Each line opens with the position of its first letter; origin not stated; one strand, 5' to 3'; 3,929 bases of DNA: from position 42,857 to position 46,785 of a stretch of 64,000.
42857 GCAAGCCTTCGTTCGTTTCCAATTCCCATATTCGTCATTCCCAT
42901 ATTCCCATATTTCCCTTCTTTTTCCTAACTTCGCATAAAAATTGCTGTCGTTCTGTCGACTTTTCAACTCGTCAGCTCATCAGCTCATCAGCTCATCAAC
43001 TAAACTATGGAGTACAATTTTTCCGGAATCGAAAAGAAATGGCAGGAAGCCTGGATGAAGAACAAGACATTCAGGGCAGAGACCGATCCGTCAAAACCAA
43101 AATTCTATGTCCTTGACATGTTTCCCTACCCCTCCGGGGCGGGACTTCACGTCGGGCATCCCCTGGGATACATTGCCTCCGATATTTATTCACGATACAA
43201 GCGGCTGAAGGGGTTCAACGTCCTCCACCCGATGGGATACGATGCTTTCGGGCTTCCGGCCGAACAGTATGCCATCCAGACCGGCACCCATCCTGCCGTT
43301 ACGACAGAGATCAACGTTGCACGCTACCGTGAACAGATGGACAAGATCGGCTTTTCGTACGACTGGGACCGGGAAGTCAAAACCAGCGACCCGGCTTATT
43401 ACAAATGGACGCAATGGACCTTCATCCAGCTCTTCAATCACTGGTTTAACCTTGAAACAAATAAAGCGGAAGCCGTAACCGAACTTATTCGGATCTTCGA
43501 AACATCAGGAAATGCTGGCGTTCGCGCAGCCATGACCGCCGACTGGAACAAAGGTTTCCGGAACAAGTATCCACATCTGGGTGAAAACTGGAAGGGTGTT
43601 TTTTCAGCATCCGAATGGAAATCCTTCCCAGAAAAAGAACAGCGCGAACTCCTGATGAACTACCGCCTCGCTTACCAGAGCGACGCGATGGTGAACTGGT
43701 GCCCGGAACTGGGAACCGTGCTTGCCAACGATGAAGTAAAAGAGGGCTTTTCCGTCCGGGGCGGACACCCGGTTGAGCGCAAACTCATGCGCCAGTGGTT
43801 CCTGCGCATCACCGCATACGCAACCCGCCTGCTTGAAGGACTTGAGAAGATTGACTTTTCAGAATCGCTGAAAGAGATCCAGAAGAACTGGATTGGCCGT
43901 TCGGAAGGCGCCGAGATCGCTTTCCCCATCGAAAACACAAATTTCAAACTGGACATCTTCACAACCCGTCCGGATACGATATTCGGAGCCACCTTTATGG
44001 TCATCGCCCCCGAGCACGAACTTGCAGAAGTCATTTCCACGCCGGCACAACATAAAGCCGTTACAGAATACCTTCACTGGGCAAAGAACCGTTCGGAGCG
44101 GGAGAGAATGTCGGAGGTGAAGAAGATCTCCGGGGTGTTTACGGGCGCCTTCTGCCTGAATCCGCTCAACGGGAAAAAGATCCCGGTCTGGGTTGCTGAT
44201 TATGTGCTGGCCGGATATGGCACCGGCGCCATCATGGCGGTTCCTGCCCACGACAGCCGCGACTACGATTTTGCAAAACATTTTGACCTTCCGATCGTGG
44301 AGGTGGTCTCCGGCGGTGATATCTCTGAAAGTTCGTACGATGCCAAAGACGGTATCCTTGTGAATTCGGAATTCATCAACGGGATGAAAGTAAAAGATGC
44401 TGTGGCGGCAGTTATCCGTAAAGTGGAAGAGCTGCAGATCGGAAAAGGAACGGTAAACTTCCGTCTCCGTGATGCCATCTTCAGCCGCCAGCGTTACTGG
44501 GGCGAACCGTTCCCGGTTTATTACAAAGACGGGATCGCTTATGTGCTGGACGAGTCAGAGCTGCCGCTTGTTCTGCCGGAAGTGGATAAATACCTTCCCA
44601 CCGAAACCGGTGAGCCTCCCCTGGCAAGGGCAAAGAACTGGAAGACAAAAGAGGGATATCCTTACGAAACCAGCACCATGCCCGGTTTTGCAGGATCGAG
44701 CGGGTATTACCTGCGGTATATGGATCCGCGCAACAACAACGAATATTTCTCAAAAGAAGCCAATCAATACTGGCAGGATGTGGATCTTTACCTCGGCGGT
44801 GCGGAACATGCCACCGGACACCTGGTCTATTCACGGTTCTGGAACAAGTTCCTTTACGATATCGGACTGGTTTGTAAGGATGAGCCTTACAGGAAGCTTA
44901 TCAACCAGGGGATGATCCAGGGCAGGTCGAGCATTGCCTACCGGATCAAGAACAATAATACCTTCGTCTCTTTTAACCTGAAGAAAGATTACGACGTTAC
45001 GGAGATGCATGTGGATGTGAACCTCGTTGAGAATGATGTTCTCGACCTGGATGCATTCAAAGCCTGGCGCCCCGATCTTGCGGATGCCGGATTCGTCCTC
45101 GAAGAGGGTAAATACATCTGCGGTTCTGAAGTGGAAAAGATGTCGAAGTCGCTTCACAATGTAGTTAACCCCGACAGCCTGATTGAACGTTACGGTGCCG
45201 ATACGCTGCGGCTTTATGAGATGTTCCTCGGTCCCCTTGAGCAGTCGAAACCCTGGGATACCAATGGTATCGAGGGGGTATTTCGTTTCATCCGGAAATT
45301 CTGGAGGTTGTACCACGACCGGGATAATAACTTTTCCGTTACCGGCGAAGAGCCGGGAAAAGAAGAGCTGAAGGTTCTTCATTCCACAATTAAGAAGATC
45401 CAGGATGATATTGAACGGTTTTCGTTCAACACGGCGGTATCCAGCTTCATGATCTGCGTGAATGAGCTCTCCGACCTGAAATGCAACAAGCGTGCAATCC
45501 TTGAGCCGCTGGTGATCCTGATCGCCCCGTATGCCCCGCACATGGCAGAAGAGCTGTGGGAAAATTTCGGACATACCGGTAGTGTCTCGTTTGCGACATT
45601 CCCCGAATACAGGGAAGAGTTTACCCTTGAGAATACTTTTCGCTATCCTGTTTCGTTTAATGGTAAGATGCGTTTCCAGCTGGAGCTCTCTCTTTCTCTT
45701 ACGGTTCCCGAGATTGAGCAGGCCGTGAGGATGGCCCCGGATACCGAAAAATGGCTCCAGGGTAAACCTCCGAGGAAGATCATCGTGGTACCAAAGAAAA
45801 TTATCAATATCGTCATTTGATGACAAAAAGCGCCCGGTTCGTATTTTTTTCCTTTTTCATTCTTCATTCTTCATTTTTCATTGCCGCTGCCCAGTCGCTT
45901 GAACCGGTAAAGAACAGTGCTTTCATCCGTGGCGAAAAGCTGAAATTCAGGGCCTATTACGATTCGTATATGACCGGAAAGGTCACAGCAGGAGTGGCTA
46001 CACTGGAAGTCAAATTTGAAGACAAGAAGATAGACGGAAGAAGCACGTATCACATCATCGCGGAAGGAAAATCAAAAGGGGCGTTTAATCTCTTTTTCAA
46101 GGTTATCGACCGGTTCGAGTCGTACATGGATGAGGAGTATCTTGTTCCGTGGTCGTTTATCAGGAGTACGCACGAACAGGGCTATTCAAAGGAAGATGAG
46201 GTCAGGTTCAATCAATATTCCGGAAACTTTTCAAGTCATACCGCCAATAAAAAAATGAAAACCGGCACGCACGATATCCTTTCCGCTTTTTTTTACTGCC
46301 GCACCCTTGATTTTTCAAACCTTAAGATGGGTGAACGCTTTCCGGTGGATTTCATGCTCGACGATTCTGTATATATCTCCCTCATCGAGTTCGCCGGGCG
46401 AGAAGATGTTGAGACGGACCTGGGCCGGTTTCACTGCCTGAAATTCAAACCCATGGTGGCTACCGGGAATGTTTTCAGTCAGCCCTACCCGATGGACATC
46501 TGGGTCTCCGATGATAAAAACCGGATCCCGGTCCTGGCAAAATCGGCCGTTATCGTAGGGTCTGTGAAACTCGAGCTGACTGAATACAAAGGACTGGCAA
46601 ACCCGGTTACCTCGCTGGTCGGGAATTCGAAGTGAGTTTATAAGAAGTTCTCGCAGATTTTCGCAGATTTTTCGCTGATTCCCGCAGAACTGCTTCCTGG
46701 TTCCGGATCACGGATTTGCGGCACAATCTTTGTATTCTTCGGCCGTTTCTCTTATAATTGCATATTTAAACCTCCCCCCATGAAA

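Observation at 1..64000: Intergenic DNA is assembled from a small set of 7-9 nt period repeat families used in a recurring order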

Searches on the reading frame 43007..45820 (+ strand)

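Call 94: search_protein_families(library=pfam, proteins=[window:43007-45820:+], max_evalue=0.00001)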
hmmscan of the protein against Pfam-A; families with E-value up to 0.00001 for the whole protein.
window:43007-45820:+ (937 aa): 4 families
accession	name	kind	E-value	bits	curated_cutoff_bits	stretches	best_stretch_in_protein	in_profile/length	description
PF13603.12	tRNA-synt_1_2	-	1.5e-64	217.4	25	1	293-473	1-184/185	Leucyl-tRNA synthetase, editing domain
PF00133.28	tRNA-synt_1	-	1.4e-34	120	22.7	1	11-144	1-152/414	tRNA synthetases class I (I, L, M and V)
PF09334.17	tRNA-synt_1g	-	1.1e-20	74.2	20.1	1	38-140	6-105/391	tRNA synthetases class I (M)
PF08264.19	Anticodon_1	-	1.1e-19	71.2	25.1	1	788-900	5-144/148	Anticodon-binding domain of tRNA ligase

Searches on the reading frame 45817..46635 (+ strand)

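Call 94: search_protein_families(library=pfam, proteins=[window:45817-46635:+], max_evalue=0.00001)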
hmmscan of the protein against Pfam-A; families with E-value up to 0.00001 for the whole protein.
window:45817-46635:+ (272 aa): 1 family
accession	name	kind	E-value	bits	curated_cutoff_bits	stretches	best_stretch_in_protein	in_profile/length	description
PF11306.15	DUF3108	-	1.2e-39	136.7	26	1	44-255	2-209/209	Protein of unknown function (DUF3108)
